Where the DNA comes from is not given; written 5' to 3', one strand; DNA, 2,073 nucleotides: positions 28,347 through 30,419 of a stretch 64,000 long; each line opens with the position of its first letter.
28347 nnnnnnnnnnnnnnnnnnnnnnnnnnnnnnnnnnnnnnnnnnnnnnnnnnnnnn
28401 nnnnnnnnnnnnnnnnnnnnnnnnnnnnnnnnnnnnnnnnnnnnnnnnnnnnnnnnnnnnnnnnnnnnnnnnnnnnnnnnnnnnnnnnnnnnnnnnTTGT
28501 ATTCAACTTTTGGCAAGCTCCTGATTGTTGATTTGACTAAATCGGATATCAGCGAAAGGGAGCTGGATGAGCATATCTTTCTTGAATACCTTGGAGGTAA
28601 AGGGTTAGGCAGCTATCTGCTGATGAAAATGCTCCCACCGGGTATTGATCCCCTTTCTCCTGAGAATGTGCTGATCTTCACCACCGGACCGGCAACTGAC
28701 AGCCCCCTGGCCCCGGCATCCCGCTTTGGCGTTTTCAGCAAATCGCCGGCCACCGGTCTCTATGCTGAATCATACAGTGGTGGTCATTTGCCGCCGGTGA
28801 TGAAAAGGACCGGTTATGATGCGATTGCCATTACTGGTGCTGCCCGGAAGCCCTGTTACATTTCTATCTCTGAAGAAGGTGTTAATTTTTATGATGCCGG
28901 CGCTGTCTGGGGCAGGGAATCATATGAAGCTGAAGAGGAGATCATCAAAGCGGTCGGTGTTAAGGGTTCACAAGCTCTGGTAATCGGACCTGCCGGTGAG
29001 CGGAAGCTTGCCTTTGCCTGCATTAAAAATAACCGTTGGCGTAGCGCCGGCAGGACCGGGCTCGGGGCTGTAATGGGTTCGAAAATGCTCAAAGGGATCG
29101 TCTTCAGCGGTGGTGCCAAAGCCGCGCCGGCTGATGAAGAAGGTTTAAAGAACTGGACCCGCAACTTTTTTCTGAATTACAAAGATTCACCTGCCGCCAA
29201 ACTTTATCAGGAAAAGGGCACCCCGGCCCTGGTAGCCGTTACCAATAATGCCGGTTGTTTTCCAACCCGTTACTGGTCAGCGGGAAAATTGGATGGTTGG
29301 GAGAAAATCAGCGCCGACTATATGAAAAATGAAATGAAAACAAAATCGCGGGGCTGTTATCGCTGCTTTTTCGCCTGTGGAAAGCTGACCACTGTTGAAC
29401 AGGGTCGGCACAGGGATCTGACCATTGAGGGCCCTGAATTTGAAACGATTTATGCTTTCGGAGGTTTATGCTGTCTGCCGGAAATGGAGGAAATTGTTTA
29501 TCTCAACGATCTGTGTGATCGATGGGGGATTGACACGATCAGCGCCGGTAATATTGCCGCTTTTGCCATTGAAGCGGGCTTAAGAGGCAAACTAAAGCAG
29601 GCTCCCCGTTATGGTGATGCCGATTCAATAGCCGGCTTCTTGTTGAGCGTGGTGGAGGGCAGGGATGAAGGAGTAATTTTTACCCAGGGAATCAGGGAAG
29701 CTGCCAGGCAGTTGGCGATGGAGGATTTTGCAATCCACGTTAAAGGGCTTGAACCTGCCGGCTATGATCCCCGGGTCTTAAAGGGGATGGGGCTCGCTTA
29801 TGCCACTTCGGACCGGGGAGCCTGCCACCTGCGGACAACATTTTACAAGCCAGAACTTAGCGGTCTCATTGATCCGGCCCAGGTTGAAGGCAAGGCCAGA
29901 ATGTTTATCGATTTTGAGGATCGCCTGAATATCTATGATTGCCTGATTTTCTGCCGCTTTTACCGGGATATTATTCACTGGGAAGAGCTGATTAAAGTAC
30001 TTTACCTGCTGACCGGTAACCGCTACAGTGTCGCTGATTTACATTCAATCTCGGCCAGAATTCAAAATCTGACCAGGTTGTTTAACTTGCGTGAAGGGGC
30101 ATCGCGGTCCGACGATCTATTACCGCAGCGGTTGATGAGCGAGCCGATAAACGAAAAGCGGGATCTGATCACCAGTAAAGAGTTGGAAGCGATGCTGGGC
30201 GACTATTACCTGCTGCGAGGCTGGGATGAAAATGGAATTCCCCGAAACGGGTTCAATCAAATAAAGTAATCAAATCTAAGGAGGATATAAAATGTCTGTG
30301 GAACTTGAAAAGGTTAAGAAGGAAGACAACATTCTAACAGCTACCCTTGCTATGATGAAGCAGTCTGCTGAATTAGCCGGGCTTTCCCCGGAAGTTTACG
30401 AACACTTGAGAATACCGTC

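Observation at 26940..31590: Sigma-54-driven operon: omega-aminotransferase, tungsten aldehyde:ferredoxin oxidoreductase and glutamate dehydrogenase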

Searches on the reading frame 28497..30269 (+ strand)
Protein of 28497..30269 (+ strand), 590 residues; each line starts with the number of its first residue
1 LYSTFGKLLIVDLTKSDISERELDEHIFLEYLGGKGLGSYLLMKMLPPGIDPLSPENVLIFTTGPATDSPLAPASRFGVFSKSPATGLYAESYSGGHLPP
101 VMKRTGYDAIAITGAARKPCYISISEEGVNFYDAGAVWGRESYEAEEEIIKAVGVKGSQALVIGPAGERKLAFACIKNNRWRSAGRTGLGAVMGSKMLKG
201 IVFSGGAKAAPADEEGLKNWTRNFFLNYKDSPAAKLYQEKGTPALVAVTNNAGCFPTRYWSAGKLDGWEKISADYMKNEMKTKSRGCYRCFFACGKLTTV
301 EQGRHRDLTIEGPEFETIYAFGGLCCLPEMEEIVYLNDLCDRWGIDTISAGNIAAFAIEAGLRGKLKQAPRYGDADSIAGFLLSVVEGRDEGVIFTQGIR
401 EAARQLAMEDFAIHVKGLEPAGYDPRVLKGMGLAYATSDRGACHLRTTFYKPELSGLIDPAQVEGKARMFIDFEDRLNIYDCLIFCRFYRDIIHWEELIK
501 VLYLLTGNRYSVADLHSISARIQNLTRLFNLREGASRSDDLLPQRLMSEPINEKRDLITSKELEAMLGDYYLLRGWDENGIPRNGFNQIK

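Call 7: search_protein_families(library=pfam, proteins=[window:28497-30269:+])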
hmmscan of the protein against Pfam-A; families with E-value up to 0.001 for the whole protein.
window:28497-30269:+ (590 aa): 2 families
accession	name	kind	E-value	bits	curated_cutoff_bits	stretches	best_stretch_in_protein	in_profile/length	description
PF01314.23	AFOR_C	-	3.9e-109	365.8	27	1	227-583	9-376/385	Aldehyde ferredoxin oxidoreductase, domains 2 & 3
PF02730.20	AFOR_N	-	9e-69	231.6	29.8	1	6-205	1-198/199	Aldehyde ferredoxin oxidoreductase, N-terminal domain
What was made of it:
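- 28497..30269 (+): AOR-family (tungsto- or molybdo-pterin, [4Fe-4S]) aldehyde:ferredoxin oxidoreductase, catalytic subunit only (590 aa, TTG start). AFOR_N and AFOR_C (call 7).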

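Call 8: search_protein_families(library=ncbifam, proteins=[window:28497-30269:+])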
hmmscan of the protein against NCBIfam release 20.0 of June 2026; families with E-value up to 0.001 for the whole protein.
window:28497-30269:+ (590 aa): 2 families
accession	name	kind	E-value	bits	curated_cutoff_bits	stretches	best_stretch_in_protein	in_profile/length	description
NF007354.0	PRK09849.1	equivalog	3.1e-45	155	868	1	6-218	10-220/703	aldehyde ferredoxin oxidoreductase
NF040818.1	GAPOR_Arch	equivalog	6e-08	31.4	1300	1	49-130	44-124/654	glyceraldehyde-3-phosphate:ferredoxin oxidoreductase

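Call 17: find_homologous_proteins(query=window:28497-30269:+, max_evalue=1e-50)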
Query window:28497-30269:+ (590 aa): 7972 proteins with E <= 1e-50 among 8000 candidates; the best 120 are listed.
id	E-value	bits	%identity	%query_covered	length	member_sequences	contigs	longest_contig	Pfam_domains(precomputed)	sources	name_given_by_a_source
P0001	0.0e+0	1365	100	100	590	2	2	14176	PF02730.21,PF01314.24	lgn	-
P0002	0.0e+0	1195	85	100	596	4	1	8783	PF02730.21,PF01314.24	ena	-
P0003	0.0e+0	1181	84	100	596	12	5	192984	PF02730.21,PF01314.24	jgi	jgi:aldehyde:ferredoxin oxidoreductase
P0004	0.0e+0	1180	84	100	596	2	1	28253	PF02730.21,PF01314.24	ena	-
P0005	0.0e+0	1170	82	100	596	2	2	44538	PF02730.21,PF01314.24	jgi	-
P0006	0.0e+0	1162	84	98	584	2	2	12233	PF02730.21,PF01314.24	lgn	-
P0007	0.0e+0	1143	81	100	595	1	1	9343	PF02730.21,PF01314.24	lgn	-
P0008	0.0e+0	1140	82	100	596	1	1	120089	PF02730.21,PF01314.24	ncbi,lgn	-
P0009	0.0e+0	1135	82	99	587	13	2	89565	PF02730.21,PF01314.24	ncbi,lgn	-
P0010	0.0e+0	1124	79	100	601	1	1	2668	PF02730.21,PF01314.24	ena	-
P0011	0.0e+0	1117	79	100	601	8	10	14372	PF02730.21,PF01314.24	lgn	-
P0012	0.0e+0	1080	77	100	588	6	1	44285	PF02730.21,PF01314.24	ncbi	-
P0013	0.0e+0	1075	76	99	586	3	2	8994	PF02730.21,PF01314.24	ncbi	-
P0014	0.0e+0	1066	77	99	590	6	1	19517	PF02730.21,PF01314.24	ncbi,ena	-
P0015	0.0e+0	1061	76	100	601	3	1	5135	PF02730.21,PF01314.24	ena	-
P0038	4.1e-235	800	59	99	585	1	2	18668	PF02730.21,PF01314.24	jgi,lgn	jgi:aldehyde:ferredoxin oxidoreductase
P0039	3.5e-229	780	56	99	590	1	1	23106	PF02730.21,PF01314.24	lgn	-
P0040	8.0e-229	779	58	99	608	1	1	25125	PF02730.21,PF01314.24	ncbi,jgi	-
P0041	1.7e-227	775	57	99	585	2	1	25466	PF02730.21,PF01314.24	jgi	jgi:aldehyde:ferredoxin oxidoreductase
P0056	2.0e-220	751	55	99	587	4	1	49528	PF02730.21,PF01314.24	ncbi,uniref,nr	ncbi:aldehyde ferredoxin oxidoreductase [Carboxydothermus pertinax]|uniref:Aldehyde ferredoxin oxido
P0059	4.5e-220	750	56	99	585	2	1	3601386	PF02730.21,PF01314.24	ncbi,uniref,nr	ncbi:Aldehyde ferredoxin oxidoreductase [Desulfofundulus kuznetsovii DSM 6115]|uniref:Aldehyde ferre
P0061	1.0e-219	749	54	99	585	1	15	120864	PF02730.21,PF01314.24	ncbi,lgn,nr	ncbi:MAG: aldehyde:ferredoxin oxidoreductase [Thermosediminibacterales bacterium]|nr:aldehyde:ferred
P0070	1.5e-217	742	54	99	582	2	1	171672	PF02730.21,PF01314.24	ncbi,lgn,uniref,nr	ncbi:aldehyde:ferredoxin oxidoreductase [Desulfofundulus thermobenzoicus]|uniref:Aldehyde:ferredoxin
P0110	4.5e-211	721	54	98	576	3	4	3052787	PF02730.21,PF01314.24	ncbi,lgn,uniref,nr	ncbi:aldehyde ferredoxin oxidoreductase family protein [Desulfotomaculum nigrificans]|uniref:aldehyd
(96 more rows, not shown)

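Call 18: find_related_loci(query=window:28497-30269:+, collection=genome_contigs, flank=6000)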
Query window:28497-30269:+ (590 aa) in genome_contigs; peptide patterns used: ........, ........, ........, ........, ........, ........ (x = any residue, [..] = any of these).
73 stretches matched a pattern; 10 encode a relative of the query (tblastn E <= 1e-3); 10 distinct loci.
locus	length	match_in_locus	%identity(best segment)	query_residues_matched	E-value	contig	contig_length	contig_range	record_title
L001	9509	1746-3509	85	1-588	0e+0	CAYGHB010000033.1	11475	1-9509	MAG TPA_asm: uncultured Syntrophomonadaceae bacterium isolate ERP113451_co2_179 genome assembly, contig: NODE_4085_lengt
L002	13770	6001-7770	82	1-590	0e+0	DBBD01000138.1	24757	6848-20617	MAG TPA_asm: Firmicutes bacterium UBA993 UBA993_contig_2272, whole genome shotgun sequence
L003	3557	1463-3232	85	1-590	0e+0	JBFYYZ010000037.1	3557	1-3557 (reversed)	MAG: Bacillota bacterium isolate PPR_0421 k121_2135091, whole genome shotgun sequence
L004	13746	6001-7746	85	1-582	0e+0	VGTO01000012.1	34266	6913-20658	MAG: Bacillota bacterium isolate K_DeepCast_150m_m2_056 K_DeepCast_150m_m2_056_Ga0194126_10001911, whole genome shotgun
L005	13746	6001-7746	81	1-582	0e+0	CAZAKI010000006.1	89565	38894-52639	MAG TPA_asm: uncultured Syntrophomonadaceae bacterium isolate binchicken_co334_126 genome assembly, contig: NODE_324_len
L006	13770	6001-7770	81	1-590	0e+0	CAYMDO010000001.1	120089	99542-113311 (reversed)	MAG TPA_asm: uncultured Syntrophomonadaceae bacterium isolate SRP257756_co1_217 genome assembly, contig: NODE_41_length_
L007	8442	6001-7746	78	1-582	0e+0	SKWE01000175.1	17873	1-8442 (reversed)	MAG: Syntrophomonadaceae bacterium isolate CSSed162cmB_188 CSSed16-2cmB-7751, whole genome shotgun sequence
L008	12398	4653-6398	77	1-582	0e+0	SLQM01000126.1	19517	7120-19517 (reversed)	MAG: Syntrophomonadaceae bacterium isolate CSSed165cm_530 CSSed16-5cm-6853, whole genome shotgun sequence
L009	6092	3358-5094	73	4-582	0e+0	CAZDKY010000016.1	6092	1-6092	MAG TPA_asm: uncultured Syntrophomonadaceae bacterium isolate SRP067234_co1_353 genome assembly, contig: k99_775566, who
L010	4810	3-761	81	338-590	1e-133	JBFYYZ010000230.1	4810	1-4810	MAG: Bacillota bacterium isolate PPR_0421 k121_225907, whole genome shotgun sequence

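Call 24: search_protein_families(library=pfam, max_evalue=0.00001, proteins=[L004:7816-8361:+, L004:8303-10150:+, L004:10198-13623:+, L007:1058-1723:-, L007:1717-2376:-, L007:2383-3183:-, L007:3287-3661:-, L007:3825-4400:+, L008:2391-3047:+])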
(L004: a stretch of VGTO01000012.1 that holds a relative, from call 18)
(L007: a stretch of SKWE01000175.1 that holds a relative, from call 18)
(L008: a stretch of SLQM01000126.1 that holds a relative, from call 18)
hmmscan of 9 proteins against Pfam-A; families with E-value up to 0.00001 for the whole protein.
L004:7816-8361:+ (181 aa): 1 family
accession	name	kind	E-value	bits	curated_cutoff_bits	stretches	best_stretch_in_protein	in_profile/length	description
PF01257.25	2Fe-2S_thioredx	-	6.5e-48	162.7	24.8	1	21-164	1-144/145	Thioredoxin-like [2Fe-2S] ferredoxin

L004:8303-10150:+ (615 aa): 7 families
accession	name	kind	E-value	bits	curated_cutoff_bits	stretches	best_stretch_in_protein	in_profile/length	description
PF01512.22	Complex1_51K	-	8.5e-47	159.2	31.2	1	170-342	1-150/150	Nuo51 FMN-binding domain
PF10589.14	NADH_4Fe-4S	-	3.4e-34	117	23.5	1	452-536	1-85/85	NADH-ubiquinone oxidoreductase-F iron-sulfur binding region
PF00037.32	Fer4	-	1.5e-11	44.1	21.1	1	553-576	1-24/24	4Fe-4S binding domain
PF14697.11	Fer4_21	-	2.1e-09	37.8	35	1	555-606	3-58/59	4Fe-4S dicluster domain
PF12838.12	Fer4_7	-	4.2e-08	34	27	1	560-604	2-52/52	4Fe-4S dicluster domain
PF12837.12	Fer4_6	-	8.4e-07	29.1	25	0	554-575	3-24/24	4Fe-4S binding domain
PF13237.11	Fer4_10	-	1.2e-06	28.7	25.5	1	554-600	3-52/53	4Fe-4S dicluster domain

L004:10198-13623:+ (1141 aa): 13 families
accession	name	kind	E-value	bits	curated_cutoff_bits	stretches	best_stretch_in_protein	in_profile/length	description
PF07992.20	Pyr_redox_2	-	3.4e-32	112.5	26.1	1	195-487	2-290/291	Pyridine nucleotide-disulphide oxidoreductase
PF00384.28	Molybdopterin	-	3.5e-23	82.6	24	1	748-1096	1-332/353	Molybdopterin oxidoreductase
PF14691.11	Fer4_20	-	5.6e-22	78.1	25.8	1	94-179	21-110/113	Dihydroprymidine dehydrogenase domain II, 4Fe-4S cluster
PF13510.11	Fer2_4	-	3.5e-17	62.7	22.8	1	3-78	3-81/82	2Fe-2S iron-sulfur cluster binding domain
PF00070.33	Pyr_redox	-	3.9e-12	47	22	0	325-391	1-70/82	Pyridine nucleotide-disulphide oxidoreductase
PF13450.12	NAD_binding_8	-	3.1e-10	40.6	21.9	1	198-233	1-36/68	NAD(P)-binding Rossmann-like domain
PF13738.12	Pyr_redox_3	-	5.7e-10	39.4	30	0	320-377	161-219/305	Pyridine nucleotide-disulphide oxidoreductase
PF01266.30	DAO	-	4.1e-09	36.9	27.9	1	196-234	2-48/353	FAD dependent oxidoreductase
PF04879.21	Molybdop_Fe4S4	-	5.9e-09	36.2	22.7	1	692-737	2-47/55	Molybdopterin oxidoreductase Fe4S4 domain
PF22117.2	Fer4_Nqo3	-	3.2e-08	34.1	27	1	611-677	4-67/67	NADH-quinone oxidoreductase subunit 3, ferredoxin-like domain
PF12831.13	FAD_oxidored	-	1.3e-07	31.7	27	0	196-236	2-42/416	FAD dependent oxidoreductase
PF00037.32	Fer4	-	3.7e-06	27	21.1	1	656-677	3-24/24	4Fe-4S binding domain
PF03486.20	HI0933_like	-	8.4e-06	25.8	50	0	195-230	2-37/244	HI0933-like protein Rossmann domain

L007:1058-1723:- (221 aa): 2 families
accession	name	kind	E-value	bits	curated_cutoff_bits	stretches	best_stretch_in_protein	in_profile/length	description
PF00005.33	ABC_tran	-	3.5e-35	122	25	1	23-164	6-136/137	ABC transporter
PF13304.12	AAA_21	-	7e-10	39.9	27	0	133-197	234-300/304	AAA domain, putative AbiEii toxin, Type IV TA system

L007:1717-2376:- (219 aa): 1 family
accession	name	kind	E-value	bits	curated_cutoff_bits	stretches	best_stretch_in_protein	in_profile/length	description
PF00528.27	BPD_transp_1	-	2.6e-20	73.4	26.4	1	24-213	1-174/184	Binding-protein-dependent transport system inner membrane component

L007:2383-3183:- (266 aa): 2 families
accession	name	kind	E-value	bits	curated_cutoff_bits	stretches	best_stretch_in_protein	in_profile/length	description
PF13531.11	SBP_bac_11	-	6.5e-57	193.3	25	1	39-259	1-226/227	Bacterial extracellular solute-binding protein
PF01547.30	SBP_bac_1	-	2.3e-13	51.3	26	1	50-251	9-306/307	Bacterial extracellular solute-binding protein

L007:3287-3661:- (124 aa): 1 family
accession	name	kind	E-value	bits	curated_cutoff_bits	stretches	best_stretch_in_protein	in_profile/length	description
PF00126.33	HTH_1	-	1.6e-09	38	26.6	1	36-84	4-52/60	Bacterial regulatory helix-turn-helix protein, lysR family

L007:3825-4400:+ (191 aa): 2 families
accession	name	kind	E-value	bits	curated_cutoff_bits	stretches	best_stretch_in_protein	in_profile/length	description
PF06305.16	LapA_dom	-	7.5e-11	42.2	28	1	23-98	2-63/64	Lipopolysaccharide assembly protein A domain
PF04977.20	DivIC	-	4e-06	27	28.9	1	49-116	1-65/80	Septum formation initiator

L008:2391-3047:+ (218 aa): 2 families
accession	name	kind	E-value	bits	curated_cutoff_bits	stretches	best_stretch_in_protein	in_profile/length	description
PF06305.16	LapA_dom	-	9.5e-11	41.9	28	1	50-125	2-63/64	Lipopolysaccharide assembly protein A domain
PF04977.20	DivIC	-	4.1e-06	26.9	28.9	1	76-143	1-65/80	Septum formation initiator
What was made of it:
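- L004 and L005 have a NuoE/NuoF-like pair and a GltD-FdhA fusion directly after the AOR (call 24).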

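Call 26: search_solved_structures(query=window:28497-30269:+, max_evalue=0.00001, show_alignments=1)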
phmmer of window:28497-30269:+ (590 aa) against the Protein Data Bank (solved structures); distinct sequences matched with E-value up to 0.00001: 9.
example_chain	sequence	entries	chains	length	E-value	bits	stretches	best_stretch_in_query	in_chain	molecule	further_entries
9mqx_D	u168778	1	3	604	9.9e-106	357.8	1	1-583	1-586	Aldehyde:ferredoxin oxidoreductase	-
1aor_A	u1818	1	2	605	2.6e-100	339.9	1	1-584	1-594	ALDEHYDE FERREDOXIN OXIDOREDUCTASE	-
9g7j_A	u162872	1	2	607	1.2e-91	311.3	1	1-583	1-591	Aldehyde ferredoxin oxidoreductase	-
1b25_A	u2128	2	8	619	5.5e-90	305.8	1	1-584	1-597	PROTEIN (FORMALDEHYDE FERREDOXIN OXIDOREDUCTASE) | FORMALDEHYDE FERREDOXIN OXIDOREDUCTASE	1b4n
8c0z_A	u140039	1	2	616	2.4e-80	274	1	7-582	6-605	Aldehyde:ferredoxin oxidoreductase,tungsten-containing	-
9q1t_A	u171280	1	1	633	2.7e-75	257.2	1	8-584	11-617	Tungsten-dependent aldehyde oxidoreductase WOR83 from Haloferax volcanii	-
6x6u_A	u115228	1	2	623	2.8e-54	187.9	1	1-584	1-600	Formaldehyde:ferredoxin oxidoreductase wor5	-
6x1o_A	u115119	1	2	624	2.8e-54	187.9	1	1-584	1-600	Formaldehyde:ferredoxin oxidoreductase wor5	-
4z3w_A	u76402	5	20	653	6e-42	147.2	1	2-412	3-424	Benzoyl-CoA reductase, putative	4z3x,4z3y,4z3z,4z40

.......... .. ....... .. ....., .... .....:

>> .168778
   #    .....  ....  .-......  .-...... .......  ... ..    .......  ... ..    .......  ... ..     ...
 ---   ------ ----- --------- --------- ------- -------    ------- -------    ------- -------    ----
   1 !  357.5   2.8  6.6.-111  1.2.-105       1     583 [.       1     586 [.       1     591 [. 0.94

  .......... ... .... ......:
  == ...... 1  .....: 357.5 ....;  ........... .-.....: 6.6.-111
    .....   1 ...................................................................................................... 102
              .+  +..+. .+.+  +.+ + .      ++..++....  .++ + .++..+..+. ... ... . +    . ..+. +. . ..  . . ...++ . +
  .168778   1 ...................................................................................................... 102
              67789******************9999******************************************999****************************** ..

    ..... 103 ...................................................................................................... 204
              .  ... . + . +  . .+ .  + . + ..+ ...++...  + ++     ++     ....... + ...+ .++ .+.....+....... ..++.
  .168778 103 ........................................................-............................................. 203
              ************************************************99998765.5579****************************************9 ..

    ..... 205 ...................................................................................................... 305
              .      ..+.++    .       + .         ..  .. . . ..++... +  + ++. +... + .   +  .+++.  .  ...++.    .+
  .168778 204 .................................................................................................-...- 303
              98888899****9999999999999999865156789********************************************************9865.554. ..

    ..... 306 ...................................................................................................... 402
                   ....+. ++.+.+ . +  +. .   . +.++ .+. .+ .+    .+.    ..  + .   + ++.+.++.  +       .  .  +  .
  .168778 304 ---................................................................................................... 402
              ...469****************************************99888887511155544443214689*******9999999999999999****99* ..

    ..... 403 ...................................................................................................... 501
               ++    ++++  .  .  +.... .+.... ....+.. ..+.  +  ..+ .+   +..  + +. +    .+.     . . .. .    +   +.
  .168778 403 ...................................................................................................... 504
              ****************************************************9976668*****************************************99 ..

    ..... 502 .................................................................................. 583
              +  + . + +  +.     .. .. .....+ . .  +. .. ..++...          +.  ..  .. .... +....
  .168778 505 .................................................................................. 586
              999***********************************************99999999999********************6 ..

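Call 37: find_encoding_contigs(protein=P0059, flank=6000, max_places=2)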
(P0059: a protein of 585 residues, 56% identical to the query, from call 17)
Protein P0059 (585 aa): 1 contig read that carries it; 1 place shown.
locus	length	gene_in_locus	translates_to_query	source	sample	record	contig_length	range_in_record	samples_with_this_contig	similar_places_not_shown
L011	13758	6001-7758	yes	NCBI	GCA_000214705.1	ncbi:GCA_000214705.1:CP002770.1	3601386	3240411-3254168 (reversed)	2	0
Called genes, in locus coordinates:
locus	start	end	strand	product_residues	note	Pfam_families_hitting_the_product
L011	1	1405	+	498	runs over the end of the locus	PF01970:TctA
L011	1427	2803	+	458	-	PF03972:MmgE_PrpD_N, PF19305:MmgE_PrpD_C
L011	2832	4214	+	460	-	PF00939:Na_sulph_symp, PF03600:CitMHS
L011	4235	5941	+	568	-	PF00890:FAD_binding_2, PF01134:GIDA (faint), PF01266:DAO, PF03486:HI0933_like (weak), PF07992:Pyr_redox_2 (faint), PF12831:FAD_oxidored, PF02910:Succ_DH_flav_C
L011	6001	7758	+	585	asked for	PF02730:AFOR_N, PF01314:AFOR_C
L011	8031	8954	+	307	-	PF02445:NadA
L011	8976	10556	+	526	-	PF00890:FAD_binding_2, PF01266:DAO, PF07992:Pyr_redox_2 (faint), PF02910:Succ_DH_flav_C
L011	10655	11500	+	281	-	PF02749:QRPTase_N, PF01729:QRPTase_C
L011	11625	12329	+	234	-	PF00392:GntR, PF07729:FCD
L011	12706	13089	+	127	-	PF01022:HTH_5, PF12840:HTH_20, PF13412:HTH_24 (weak)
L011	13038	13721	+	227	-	PF07853:DUF1648, PF13630:SdpI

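Call 38: find_encoding_contigs(protein=P0038, flank=6000, max_places=2)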
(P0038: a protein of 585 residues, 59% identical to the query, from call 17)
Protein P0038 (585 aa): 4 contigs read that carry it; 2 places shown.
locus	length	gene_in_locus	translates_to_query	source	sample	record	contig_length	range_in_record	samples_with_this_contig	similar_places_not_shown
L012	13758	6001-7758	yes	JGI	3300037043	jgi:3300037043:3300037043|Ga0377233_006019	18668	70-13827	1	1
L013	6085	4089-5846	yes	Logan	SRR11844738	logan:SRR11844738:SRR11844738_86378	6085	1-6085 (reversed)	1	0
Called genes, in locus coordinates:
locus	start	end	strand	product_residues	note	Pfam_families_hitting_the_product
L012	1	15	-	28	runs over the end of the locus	?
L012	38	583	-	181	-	PF00881:Nitroreductase, PF14512:TM1586_NiRdase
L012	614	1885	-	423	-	PF02812:ELFV_dehydrog_N, PF00208:ELFV_dehydrog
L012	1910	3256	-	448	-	PF00202:Aminotran_3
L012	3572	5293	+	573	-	PF00158:Sigma54_activat, PF14532:Sigma54_activ_2, PF07724:AAA_2 (weak), PF25601:AAA_lid_14, PF18024:HTH_50 (weak)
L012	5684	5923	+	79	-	PF14451:Ub-Mut7C, PF02597:ThiS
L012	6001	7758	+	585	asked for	PF02730:AFOR_N, PF01314:AFOR_C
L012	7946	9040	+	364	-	PF02682:CT_C_D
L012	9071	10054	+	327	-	PF02626:CT_A_B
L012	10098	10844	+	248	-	PF03746:LamB_YcsF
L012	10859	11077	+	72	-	PF00364:Biotin_lipoyl, PF25984:BSH_YknX (faint)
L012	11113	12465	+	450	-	PF00289:Biotin_carb_N, PF02222:ATP-grasp (weak), PF02786:CPSase_L_D2, PF07478:Dala_Dala_lig_C (weak), PF02785:Biotin_carb_C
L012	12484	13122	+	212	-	-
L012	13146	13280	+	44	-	-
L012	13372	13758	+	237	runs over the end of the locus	PF12847:Methyltransf_18, PF04816:TrmK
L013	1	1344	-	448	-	PF00202:Aminotran_3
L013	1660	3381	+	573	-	PF00158:Sigma54_activat, PF14532:Sigma54_activ_2, PF07724:AAA_2 (weak), PF25601:AAA_lid_14, PF18024:HTH_50 (weak)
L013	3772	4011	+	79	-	PF14451:Ub-Mut7C, PF02597:ThiS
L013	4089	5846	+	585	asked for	PF02730:AFOR_N, PF01314:AFOR_C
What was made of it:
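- Closest known: AorR/sigma-54-controlled aor-moaD of acetogenic Clostridium. Same: A MoaD gene is linked in some loci (L012 and L013, call 38).
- L012/L013: GDH<-AT<-|EBP->MoaD->AOR (call 38).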
